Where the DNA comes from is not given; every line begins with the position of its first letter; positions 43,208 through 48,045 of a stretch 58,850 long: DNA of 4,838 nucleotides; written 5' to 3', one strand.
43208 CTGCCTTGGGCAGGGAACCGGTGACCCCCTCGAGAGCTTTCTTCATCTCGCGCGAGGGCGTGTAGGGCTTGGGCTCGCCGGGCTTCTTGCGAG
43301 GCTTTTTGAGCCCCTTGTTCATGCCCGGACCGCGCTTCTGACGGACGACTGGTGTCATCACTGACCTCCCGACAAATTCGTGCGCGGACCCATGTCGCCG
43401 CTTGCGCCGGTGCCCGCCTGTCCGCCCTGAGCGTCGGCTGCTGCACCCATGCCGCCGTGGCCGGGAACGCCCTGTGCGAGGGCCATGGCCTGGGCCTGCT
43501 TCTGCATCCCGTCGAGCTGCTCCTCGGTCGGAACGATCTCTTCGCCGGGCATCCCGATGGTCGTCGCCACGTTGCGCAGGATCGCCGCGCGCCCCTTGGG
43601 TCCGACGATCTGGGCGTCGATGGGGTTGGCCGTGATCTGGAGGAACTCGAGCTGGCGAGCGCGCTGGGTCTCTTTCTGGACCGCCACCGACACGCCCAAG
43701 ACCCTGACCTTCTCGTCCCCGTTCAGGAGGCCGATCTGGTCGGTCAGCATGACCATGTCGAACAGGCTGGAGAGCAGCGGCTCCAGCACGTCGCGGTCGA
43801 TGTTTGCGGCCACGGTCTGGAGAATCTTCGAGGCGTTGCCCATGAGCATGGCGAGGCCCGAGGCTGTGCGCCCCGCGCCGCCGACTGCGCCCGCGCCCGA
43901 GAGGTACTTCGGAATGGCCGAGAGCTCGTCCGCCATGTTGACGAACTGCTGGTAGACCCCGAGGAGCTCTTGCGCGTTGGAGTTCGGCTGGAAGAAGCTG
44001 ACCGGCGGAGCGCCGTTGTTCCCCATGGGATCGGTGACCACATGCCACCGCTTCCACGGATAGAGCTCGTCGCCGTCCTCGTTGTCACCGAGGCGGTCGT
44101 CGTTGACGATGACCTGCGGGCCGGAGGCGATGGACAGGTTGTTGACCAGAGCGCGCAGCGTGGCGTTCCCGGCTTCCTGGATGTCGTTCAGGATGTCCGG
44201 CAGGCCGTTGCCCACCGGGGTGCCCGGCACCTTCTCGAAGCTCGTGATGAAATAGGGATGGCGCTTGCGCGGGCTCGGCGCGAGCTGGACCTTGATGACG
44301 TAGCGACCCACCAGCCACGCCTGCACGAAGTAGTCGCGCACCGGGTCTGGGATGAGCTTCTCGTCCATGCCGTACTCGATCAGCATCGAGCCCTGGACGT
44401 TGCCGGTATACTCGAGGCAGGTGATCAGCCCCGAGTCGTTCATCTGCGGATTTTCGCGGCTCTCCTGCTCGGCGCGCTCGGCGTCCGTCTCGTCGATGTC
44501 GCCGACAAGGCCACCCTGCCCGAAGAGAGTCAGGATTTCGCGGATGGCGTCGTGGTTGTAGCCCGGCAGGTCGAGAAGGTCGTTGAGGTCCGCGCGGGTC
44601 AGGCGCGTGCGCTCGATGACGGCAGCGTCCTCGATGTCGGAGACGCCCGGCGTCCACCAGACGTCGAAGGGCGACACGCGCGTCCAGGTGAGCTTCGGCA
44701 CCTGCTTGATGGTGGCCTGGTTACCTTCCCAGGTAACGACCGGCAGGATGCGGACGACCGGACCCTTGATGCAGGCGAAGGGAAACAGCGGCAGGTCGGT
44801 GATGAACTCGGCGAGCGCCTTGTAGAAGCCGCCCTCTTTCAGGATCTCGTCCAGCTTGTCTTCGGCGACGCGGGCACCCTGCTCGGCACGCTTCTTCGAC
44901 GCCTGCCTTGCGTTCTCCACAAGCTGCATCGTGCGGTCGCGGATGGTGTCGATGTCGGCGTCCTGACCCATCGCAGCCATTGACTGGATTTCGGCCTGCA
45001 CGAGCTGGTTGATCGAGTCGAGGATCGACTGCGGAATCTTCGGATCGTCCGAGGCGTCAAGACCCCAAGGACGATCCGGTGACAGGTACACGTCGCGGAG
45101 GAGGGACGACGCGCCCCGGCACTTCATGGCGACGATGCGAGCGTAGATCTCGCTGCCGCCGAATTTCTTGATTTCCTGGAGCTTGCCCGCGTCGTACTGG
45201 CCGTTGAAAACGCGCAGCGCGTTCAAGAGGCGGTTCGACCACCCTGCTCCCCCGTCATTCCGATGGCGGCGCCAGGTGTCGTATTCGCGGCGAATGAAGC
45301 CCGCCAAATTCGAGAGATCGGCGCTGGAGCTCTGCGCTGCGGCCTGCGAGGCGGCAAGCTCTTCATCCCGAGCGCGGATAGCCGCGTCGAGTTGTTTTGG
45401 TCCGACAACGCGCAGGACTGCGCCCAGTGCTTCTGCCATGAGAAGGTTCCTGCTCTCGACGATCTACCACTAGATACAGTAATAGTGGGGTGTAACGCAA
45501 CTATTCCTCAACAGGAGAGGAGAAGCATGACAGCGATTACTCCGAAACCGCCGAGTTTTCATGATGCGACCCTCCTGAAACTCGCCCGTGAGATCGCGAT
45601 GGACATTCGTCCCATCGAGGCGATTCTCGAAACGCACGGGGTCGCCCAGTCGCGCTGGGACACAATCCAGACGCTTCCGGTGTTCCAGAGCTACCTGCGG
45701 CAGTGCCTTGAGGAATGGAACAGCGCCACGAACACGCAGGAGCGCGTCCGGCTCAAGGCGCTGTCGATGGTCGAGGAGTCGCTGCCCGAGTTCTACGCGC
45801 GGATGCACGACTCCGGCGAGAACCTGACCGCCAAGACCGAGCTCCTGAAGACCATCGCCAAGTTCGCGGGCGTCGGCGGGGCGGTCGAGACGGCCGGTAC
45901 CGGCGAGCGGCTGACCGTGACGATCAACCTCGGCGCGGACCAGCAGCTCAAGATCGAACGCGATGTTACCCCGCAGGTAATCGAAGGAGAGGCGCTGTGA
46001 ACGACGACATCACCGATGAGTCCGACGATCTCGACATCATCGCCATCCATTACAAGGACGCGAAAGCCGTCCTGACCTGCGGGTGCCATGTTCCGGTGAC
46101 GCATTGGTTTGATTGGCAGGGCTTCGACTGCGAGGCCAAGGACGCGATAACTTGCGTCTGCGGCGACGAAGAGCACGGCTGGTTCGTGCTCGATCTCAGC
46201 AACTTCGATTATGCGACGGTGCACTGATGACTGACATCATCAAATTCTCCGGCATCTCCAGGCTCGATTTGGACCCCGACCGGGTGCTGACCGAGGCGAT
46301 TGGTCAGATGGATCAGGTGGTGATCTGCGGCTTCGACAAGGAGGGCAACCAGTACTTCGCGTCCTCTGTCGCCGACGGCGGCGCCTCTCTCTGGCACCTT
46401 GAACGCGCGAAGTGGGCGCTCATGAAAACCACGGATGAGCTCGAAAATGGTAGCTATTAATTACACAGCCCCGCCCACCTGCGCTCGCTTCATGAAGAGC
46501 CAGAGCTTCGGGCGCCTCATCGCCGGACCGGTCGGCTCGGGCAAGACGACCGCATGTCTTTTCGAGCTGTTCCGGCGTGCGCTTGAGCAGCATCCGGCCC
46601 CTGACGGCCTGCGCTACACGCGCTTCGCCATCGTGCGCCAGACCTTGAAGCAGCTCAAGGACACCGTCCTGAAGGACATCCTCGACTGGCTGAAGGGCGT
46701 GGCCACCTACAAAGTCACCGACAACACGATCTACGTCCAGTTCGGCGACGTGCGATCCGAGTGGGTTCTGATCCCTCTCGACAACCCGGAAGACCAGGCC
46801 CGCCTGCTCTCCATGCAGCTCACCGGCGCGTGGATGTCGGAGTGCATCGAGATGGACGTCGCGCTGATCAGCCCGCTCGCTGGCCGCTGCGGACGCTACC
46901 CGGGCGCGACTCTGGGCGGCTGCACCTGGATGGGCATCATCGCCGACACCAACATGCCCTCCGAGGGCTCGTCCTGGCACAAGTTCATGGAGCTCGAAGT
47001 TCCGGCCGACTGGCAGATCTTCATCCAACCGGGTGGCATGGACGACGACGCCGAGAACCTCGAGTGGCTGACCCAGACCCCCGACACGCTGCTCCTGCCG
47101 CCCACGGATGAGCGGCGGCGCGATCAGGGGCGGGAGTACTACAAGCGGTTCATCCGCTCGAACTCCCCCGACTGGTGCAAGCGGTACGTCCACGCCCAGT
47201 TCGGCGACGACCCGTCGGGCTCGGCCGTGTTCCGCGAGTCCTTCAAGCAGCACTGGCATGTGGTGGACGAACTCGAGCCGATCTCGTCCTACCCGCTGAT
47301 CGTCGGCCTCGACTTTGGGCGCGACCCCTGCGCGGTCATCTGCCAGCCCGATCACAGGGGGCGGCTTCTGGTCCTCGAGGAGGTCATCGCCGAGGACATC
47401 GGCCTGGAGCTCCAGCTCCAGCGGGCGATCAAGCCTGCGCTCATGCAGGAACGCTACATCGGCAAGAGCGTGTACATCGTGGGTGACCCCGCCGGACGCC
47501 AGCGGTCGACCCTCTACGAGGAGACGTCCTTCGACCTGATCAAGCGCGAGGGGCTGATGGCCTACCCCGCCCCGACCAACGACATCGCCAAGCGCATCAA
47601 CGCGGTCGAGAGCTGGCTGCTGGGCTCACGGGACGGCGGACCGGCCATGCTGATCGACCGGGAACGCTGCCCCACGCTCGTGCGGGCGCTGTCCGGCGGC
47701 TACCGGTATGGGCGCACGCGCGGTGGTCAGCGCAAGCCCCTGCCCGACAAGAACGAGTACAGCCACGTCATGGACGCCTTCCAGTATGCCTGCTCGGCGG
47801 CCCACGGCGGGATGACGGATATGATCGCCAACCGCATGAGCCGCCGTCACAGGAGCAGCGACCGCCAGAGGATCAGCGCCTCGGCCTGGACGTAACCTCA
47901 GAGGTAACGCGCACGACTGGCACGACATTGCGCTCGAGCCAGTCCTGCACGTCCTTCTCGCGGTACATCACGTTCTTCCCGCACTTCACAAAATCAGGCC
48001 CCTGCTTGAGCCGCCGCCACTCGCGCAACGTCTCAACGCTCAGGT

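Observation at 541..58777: Genome-wide bipartite element [G]GTWACC-N5/6-GGTAAC (~75-80 copies), palindromic inside genes and stop/RBS-embedded at junctions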

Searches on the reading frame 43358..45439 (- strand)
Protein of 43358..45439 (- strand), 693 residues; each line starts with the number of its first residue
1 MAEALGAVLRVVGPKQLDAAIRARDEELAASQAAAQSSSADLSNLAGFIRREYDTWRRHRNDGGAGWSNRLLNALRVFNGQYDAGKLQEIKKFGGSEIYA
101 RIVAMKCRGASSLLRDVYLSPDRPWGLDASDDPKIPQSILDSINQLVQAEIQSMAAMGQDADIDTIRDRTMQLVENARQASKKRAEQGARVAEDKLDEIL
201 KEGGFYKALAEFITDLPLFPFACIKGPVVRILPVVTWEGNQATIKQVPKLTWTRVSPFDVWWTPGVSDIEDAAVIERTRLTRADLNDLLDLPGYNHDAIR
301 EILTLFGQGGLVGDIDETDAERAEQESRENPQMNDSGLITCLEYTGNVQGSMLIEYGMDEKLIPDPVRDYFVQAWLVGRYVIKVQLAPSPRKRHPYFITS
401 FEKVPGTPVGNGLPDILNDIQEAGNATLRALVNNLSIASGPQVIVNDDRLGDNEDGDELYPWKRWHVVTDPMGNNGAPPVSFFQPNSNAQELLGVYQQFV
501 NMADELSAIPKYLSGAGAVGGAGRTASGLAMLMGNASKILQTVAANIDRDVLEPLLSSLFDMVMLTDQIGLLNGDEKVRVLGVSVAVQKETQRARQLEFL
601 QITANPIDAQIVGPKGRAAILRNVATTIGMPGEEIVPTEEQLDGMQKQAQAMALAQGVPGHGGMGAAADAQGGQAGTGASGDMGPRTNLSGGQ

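Call 10: search_protein_families(library=pfam, proteins=[window:43358-45439:-], max_evalue=0.01)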
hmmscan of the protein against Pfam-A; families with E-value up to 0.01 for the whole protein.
window:43358-45439:- (693 aa): 1 family
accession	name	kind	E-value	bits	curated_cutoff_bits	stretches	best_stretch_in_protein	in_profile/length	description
PF23899.1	SU10_portal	-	2.5e-13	49.8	30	1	188-651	171-585/593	Phage SU10 portal protein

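Call 11: search_dna_similar(query=window:43358-45439:-, collection=phages, mode=protein, max_rows=25)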
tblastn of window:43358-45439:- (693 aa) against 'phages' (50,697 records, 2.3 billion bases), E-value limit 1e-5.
Records with a match: 37; places in all: 37; records where one place covers at least 80% of the query: 18.
Best place of each record, by identity: 60-80% 4; <60% 33.
By first word of the organism name: Roseobacter 11; Rhizobium 7; Pelagibacter 4; Puniceispirillum 2; Caudoviricetes 2; Aeromonas 2; Pseudoalteromonas 2; Vibrio 2; Sinorhizobium 1; Pseudomonas 1; and 3 more.
By host as written in the record: Rhodobacteraceae bacterium FZCC0040 4; Rhodobacteraceae bacterium FZCC0023 4; Candidatus Pelagibacter sp. HTCC7211 3; Rhizobium phaseoli N831 2; Candidatus Puniceispirillum marinum IMCC1322 2; - 2; Vibrio anguillarum PF4 2; Rhizobium phaseoli N931 1; and 17 more.
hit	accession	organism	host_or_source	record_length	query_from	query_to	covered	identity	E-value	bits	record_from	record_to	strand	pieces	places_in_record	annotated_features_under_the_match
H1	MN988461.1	Rhizobium phage RHph_TM27A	Rhizobium phaseoli N831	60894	8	642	92%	63.2%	0e+0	773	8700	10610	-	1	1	portal protein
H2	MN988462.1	Rhizobium phage RHph_TM27B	Rhizobium phaseoli N831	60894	8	642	92%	63.2%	0e+0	773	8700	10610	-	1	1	portal protein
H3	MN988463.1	Rhizobium phage RHph_TM29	Rhizobium phaseoli N931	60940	8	642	92%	63.2%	0e+0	773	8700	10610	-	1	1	portal protein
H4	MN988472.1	Rhizobium phage RHph_TM3_14A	Rhizobium etli T3_14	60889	8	642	92%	63.2%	0e+0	773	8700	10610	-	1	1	portal protein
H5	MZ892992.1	Roseobacter phage CRP-738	Rhodobacteraceae bacterium FZCC0089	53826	47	636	85%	26.2%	4e-23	111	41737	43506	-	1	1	putative portal protein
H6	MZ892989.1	Roseobacter phage CRP-235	Rhodobacteraceae bacterium FZCC0040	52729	45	636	85%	25.0%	6e-25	117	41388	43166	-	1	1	putative portal protein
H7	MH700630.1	Sinorhizobium phage phiM6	Sinorhizobium meliloti 1021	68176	45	636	85%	24.5%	2e-23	112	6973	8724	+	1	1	portal protein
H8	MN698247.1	Pelagibacter phage HTVC115P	Candidatus Pelagibacter sp. HTCC7211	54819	45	642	86%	23.7%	5e-23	111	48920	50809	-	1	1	portal protein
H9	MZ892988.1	Roseobacter phage CRP-212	Rhodobacteraceae bacterium FZCC0040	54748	45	630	85%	23.9%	3e-24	115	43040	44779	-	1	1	putative portal protein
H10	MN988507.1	Rhizobium phage RHph_N3_13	Rhizobium phaseoli N3_13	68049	49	636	85%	23.8%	1e-18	97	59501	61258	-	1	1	putative portal protein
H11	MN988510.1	Rhizobium phage RHph_I3_11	Rhizobium phaseoli I3_11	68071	49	636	85%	23.8%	1e-18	97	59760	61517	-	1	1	putative portal protein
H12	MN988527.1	Rhizobium phage RHph_N3_19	Rhizobium phaseoli N3_19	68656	49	636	85%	23.8%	1e-18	97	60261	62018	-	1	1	putative portal protein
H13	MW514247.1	Roseobacter phage CRP-13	Rhodobacteraceae bacterium FZCC0023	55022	47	636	85%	23.7%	7e-24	114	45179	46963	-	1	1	putative portal protein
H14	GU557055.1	Puniceispirillum phage HMO-2011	Candidatus Puniceispirillum marinum ...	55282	48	636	85%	23.6%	1e-24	116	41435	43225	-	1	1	putative portal protein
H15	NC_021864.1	Puniceispirillum phage HMO-2011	Candidatus Puniceispirillum marinum ...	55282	48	636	85%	23.6%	1e-24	116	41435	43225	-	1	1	head-tail adaptor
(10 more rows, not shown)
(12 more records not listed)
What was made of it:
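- On Cluster O-type genome-wide palindromic repeat: The phage is an SU10-portal podovirus-type relative of Rhizobium phage RHph_TM27A (calls 10, 11).
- Tried and rejected: Protein search with the portal found RHph_TM27A at 63% identity (call 11).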

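Call 12: find_related_loci(query=window:43358-45439:-, collection=viral_contigs, flank=10000)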
Query window:43358-45439:- (693 aa) in viral_contigs; peptide patterns used: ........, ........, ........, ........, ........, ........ (x = any residue, [..] = any of these).
43 stretches matched a pattern; 24 encode a relative of the query (tblastn E <= 1e-3); 24 distinct loci.
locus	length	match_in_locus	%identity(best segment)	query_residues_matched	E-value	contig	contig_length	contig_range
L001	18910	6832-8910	98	1-693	0e+0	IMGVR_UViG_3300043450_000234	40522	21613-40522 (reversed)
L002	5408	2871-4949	80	2-693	0e+0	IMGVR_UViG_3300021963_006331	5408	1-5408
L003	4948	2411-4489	81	2-693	0e+0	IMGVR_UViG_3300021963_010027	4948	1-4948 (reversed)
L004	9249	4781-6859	79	2-693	0e+0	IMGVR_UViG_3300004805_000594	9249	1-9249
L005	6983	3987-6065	80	2-693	0e+0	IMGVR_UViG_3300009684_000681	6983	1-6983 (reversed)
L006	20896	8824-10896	79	3-692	0e+0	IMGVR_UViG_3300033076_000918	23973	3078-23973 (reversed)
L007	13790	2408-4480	78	3-692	0e+0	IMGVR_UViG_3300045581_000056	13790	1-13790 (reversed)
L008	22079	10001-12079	79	1-692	0e+0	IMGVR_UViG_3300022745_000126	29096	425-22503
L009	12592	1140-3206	80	4-692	0e+0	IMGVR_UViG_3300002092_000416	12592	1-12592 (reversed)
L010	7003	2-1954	81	44-693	0e+0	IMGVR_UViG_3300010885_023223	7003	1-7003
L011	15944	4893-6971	76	1-692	0e+0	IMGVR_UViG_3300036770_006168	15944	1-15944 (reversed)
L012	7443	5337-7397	75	4-690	0e+0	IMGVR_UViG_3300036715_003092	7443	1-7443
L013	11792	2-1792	82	98-693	0e+0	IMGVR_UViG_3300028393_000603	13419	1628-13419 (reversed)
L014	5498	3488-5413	70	1-643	0e+0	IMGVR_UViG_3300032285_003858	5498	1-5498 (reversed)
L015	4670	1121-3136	65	8-690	0e+0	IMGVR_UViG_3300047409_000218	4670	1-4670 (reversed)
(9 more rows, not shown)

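Call 94: find_related_loci(query=window:43358-45439:-, collection=genome_contigs, flank=10000)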
Query window:43358-45439:- (693 aa) in genome_contigs; peptide patterns used: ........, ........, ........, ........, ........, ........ (x = any residue, [..] = any of these).
74 stretches matched a pattern, but none encodes a relative of the query by tblastn (E <= 1e-3).
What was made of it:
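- Tried and rejected: A scan of bacterial genome contigs with the portal found no prophage, so the host remains unknown (call 94).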

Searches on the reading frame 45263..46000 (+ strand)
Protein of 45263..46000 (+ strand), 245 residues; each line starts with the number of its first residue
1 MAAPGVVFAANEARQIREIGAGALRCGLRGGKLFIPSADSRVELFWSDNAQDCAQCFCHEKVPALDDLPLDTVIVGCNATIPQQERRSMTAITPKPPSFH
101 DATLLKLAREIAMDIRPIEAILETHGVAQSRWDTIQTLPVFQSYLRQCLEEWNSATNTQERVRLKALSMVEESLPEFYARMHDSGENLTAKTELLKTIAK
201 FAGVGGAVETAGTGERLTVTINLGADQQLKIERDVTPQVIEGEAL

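Call 23: search_protein_families(library=pfam, proteins=[window:45263-46000:+], max_evalue=0.05)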
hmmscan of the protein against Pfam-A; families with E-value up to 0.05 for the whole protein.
window:45263-46000:+ (245 aa): 1 family
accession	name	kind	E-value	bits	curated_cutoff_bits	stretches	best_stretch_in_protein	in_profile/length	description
PF22913.1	NBAS_11th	-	0.00042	20.7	27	1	104-202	6-101/125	NBAS subunit of NRZ tethering complex, C-terminal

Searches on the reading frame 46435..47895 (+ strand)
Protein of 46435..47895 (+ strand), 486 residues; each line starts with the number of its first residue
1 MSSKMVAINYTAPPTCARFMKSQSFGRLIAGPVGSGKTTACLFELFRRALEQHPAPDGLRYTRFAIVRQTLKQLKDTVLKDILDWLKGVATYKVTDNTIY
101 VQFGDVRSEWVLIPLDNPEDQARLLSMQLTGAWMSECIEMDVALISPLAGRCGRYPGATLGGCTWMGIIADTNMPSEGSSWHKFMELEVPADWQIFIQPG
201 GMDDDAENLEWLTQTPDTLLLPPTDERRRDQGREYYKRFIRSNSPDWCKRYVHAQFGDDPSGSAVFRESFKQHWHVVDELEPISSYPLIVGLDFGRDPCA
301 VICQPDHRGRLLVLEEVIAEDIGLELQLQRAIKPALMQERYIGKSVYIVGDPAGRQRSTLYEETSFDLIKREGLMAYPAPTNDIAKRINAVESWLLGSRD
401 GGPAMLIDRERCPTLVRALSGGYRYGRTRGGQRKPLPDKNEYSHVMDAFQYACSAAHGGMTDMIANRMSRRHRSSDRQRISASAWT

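Call 10: search_protein_families(library=pfam, proteins=[window:46435-47895:+], max_evalue=0.01)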
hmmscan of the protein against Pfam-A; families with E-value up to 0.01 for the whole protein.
window:46435-47895:+ (486 aa): 1 family
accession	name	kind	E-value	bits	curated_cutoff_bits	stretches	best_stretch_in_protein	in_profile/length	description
PF03237.21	Terminase_6N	-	3.6e-05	23.9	22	1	29-79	2-45/215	Terminase large subunit, T4likevirus-type, N-terminal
